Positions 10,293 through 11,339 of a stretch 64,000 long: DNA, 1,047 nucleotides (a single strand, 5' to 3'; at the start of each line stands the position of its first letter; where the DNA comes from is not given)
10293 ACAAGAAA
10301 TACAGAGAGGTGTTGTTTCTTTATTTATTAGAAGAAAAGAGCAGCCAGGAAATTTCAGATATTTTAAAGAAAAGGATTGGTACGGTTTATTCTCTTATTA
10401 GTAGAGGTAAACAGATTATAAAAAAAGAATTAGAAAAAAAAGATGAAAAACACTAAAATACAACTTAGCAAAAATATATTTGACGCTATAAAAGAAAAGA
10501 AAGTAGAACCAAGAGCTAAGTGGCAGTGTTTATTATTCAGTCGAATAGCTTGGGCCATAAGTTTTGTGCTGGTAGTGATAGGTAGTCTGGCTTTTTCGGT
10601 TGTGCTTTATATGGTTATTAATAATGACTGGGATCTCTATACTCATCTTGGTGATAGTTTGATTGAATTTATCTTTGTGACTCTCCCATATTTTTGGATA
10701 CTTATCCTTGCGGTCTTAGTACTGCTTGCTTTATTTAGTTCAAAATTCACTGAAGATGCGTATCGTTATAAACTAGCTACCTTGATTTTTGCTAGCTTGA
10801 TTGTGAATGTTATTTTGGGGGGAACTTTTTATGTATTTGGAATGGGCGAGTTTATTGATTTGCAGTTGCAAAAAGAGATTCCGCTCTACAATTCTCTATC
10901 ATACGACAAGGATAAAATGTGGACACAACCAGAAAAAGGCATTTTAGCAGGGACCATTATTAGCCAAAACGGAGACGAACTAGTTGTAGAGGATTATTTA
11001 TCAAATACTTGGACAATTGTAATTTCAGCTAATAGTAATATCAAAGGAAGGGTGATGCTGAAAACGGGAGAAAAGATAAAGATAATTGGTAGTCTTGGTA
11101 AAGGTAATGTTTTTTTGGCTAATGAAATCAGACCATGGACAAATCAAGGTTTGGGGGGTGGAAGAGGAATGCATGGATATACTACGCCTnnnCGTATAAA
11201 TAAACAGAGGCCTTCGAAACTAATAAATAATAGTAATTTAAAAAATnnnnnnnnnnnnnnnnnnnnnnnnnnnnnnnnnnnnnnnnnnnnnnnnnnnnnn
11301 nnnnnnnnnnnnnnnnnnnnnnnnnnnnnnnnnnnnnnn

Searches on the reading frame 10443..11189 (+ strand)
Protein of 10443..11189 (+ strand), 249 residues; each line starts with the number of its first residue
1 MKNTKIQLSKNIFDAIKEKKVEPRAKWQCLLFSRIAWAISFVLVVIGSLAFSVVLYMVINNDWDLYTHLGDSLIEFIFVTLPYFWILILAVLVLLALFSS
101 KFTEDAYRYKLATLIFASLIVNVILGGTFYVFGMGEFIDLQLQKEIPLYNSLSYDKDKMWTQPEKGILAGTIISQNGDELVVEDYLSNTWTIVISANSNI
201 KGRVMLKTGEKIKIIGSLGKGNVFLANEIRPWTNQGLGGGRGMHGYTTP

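Call 21: find_encoding_contigs(protein=window:10443-11189:+, flank=10000, max_places=6)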
Protein window:10443-11189:+ (249 aa): 4 contigs read that carry it; 3 places shown.
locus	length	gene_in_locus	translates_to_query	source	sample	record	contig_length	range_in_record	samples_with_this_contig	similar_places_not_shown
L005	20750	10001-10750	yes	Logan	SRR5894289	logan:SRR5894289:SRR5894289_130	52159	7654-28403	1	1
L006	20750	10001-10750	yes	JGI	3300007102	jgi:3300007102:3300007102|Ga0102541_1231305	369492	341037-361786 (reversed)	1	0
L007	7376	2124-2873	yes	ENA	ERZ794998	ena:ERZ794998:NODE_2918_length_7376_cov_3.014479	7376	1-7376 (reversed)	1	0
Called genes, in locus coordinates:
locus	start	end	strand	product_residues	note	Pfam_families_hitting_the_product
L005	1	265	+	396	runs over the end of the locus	PF02353:CMAS, PF08241:Methyltransf_11, PF08242:Methyltransf_12 (weak), PF13649:Methyltransf_25, PF13847:Methyltransf_31 (weak)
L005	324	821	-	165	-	PF00581:Rhodanese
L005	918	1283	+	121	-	PF02411:MerT (weak)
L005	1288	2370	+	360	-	PF01625:PMSR, PF01641:SelR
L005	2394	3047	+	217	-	PF14329:DUF4386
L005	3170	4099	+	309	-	-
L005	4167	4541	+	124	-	PF01741:MscL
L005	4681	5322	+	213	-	PF01066:CDP-OH_P_transf (weak)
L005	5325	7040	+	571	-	PF05708:Peptidase_C92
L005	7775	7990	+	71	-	-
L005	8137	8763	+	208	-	-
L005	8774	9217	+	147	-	PF01988:VIT1 (weak)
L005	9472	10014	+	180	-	PF04542:Sigma70_r2, PF08281:Sigma70_r4_2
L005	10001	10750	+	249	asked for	-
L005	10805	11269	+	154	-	-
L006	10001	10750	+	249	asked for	-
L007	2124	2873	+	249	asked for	-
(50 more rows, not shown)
